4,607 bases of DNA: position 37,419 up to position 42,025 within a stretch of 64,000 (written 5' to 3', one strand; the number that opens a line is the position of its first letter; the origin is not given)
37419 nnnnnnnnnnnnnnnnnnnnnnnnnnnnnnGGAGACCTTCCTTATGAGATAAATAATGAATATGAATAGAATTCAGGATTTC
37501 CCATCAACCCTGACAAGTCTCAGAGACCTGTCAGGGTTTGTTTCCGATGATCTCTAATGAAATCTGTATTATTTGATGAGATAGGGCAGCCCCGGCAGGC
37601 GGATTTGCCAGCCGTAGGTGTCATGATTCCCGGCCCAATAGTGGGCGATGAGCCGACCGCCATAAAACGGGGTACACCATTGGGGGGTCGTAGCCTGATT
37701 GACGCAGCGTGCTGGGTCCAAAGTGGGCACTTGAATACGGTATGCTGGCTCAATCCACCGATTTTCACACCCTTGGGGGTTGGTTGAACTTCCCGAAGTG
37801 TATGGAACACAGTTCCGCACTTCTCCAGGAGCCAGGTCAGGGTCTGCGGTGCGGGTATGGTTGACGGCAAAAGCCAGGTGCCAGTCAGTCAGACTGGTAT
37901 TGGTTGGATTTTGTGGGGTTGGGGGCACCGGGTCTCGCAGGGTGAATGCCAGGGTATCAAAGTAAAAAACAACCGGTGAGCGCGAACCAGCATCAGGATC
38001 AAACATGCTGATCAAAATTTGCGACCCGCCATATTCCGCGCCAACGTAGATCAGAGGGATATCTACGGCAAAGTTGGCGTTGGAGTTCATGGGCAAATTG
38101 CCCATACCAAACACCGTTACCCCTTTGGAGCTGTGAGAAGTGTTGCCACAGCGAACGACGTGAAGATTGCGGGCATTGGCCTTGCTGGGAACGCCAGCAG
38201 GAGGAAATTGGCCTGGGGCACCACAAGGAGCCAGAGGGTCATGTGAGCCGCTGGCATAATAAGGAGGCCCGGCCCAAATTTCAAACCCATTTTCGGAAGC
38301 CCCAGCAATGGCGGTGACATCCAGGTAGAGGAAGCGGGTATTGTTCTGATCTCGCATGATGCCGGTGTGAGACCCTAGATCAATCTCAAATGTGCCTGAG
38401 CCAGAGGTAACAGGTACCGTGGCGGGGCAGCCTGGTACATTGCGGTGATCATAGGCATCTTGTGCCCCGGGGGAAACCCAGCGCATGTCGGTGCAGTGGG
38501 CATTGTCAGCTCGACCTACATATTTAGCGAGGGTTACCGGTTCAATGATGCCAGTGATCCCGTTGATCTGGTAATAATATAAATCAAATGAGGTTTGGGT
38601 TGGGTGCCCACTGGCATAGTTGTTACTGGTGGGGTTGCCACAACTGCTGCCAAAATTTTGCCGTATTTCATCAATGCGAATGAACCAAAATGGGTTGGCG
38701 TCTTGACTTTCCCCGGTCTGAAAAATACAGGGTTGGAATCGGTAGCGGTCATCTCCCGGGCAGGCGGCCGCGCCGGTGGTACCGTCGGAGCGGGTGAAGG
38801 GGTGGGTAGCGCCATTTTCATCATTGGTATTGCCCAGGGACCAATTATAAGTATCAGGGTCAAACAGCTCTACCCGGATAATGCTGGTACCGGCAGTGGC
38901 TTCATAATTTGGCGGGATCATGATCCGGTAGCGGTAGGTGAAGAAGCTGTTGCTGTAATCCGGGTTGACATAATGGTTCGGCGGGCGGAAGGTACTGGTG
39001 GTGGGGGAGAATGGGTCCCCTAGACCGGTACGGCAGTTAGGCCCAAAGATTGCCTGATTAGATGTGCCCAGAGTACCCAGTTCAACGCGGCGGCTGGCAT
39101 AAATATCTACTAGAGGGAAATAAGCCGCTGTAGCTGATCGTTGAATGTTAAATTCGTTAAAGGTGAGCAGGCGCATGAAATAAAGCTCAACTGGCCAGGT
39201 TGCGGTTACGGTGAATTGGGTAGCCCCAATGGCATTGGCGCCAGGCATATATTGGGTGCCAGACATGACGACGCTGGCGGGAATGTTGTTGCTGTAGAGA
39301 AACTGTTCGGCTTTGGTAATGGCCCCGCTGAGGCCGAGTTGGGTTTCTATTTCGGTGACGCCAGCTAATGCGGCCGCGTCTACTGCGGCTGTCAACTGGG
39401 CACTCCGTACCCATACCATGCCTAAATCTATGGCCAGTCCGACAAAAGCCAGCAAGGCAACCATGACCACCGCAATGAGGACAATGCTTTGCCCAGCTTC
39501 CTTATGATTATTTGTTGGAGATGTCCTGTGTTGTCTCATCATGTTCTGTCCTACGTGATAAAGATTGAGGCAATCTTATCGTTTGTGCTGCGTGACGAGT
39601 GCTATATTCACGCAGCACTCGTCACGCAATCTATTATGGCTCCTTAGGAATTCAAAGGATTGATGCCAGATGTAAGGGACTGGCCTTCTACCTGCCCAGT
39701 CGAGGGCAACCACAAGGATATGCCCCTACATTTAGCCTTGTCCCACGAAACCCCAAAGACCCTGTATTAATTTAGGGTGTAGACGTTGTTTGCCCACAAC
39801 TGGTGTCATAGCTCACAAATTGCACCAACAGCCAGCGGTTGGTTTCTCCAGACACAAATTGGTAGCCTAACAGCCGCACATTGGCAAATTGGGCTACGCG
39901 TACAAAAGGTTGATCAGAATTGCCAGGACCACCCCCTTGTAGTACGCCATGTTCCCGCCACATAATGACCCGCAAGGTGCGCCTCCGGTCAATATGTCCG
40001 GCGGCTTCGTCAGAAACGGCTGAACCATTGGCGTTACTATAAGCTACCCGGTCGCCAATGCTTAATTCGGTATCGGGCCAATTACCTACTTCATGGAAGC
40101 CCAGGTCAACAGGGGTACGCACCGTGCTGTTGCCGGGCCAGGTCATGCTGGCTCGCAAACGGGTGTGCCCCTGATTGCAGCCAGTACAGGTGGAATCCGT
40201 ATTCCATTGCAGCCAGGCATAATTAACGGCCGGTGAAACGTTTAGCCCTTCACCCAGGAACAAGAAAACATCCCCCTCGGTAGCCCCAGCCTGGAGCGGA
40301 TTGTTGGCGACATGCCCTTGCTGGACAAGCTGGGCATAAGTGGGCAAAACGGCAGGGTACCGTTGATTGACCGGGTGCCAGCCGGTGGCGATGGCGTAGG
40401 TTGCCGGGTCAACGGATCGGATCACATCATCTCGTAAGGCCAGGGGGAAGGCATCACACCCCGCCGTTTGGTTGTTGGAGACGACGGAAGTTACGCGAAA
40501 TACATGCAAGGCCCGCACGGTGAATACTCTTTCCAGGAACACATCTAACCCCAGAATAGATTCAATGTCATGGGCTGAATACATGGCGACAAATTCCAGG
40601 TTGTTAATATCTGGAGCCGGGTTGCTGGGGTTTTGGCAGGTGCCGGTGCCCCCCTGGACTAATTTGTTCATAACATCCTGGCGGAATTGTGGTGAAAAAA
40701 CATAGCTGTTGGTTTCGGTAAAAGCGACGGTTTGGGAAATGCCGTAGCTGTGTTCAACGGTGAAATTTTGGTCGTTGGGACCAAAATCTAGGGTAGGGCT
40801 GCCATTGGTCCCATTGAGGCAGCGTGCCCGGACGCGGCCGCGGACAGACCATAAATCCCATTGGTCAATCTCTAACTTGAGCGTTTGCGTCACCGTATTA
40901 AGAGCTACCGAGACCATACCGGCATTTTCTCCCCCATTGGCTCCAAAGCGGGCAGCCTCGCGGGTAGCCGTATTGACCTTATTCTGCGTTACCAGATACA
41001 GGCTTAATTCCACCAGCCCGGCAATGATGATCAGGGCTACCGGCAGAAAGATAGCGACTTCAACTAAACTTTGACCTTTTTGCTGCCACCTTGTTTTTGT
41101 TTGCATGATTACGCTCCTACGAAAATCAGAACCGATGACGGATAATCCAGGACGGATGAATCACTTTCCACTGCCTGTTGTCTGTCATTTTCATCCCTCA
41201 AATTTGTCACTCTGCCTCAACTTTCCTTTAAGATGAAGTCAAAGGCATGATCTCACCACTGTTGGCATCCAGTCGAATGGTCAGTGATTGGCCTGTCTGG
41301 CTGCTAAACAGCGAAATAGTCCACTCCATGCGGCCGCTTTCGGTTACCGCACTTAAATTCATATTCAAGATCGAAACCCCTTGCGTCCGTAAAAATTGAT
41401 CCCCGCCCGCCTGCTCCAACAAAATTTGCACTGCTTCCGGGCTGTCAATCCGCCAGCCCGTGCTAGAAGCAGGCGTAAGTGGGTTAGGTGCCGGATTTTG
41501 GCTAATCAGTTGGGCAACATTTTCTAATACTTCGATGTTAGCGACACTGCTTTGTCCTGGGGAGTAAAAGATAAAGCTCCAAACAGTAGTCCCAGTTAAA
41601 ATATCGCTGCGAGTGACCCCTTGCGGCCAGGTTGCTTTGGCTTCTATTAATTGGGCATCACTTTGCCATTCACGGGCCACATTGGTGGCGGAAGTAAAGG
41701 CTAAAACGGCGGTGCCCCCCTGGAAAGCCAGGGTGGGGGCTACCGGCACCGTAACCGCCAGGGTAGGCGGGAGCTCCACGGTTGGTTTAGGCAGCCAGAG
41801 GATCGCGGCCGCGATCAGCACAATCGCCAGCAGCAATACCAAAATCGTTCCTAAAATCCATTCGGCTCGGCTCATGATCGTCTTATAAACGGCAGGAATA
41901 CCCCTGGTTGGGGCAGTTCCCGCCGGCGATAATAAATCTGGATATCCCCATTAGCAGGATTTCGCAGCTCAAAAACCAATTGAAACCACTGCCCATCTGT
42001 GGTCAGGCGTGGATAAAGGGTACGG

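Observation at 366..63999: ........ (the NotI site) behaves as a highly iterated palindrome: about 119 copies in 64 kb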

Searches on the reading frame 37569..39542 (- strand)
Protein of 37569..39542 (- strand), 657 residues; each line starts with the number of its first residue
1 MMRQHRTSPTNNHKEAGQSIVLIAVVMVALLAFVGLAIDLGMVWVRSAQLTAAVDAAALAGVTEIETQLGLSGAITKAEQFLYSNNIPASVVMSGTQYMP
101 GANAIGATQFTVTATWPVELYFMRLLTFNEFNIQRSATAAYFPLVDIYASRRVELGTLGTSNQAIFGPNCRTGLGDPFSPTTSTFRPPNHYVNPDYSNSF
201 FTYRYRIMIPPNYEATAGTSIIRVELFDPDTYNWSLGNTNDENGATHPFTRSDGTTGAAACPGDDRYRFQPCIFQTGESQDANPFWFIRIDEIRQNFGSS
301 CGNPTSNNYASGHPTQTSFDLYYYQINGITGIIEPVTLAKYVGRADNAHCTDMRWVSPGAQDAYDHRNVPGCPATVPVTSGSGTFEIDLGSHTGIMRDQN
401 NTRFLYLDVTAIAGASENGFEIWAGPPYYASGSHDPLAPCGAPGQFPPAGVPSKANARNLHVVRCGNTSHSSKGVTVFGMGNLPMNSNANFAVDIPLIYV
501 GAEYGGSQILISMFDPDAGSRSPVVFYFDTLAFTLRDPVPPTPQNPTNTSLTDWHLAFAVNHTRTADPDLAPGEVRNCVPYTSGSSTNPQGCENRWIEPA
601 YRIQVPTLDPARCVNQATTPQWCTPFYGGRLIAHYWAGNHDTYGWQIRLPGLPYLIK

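Call 5: search_protein_families(library=pfam, proteins=[window:37569-39542:-])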
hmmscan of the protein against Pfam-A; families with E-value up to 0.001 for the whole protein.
window:37569-39542:- (657 aa): 1 family
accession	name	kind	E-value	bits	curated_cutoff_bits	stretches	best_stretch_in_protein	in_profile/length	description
PF13400.11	Tad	-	7.8e-08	33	22.3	1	19-62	2-45/47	Putative Flp pilus-assembly TadE/G-like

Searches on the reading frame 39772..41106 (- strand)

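Call 25: search_protein_families(library=pfam, proteins=[window:39772-41106:-], max_evalue=0.00001)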
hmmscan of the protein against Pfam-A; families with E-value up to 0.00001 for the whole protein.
window:39772-41106:- (444 aa): 1 family
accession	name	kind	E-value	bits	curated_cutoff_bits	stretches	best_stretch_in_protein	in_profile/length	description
PF07811.17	TadE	-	6.8e-11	42.6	22.9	1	11-53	1-43/43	TadE-like protein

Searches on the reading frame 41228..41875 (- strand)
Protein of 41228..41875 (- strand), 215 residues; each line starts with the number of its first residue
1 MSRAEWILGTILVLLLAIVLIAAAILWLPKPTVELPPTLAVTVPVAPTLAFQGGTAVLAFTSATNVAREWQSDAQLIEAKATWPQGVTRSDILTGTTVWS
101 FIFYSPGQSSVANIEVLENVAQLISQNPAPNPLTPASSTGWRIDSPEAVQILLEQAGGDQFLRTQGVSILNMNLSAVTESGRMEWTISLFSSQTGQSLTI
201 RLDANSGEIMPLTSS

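Call 25: search_protein_families(library=pfam, proteins=[window:41228-41875:-], max_evalue=0.00001)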
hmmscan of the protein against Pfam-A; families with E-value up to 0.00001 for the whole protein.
window:41228-41875:- (215 aa): 0 families

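Call 63: search_protein_families(library=pfam, proteins=[window:41228-41875:-], max_evalue=0.01)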
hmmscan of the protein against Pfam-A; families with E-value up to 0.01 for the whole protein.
window:41228-41875:- (215 aa): 0 families
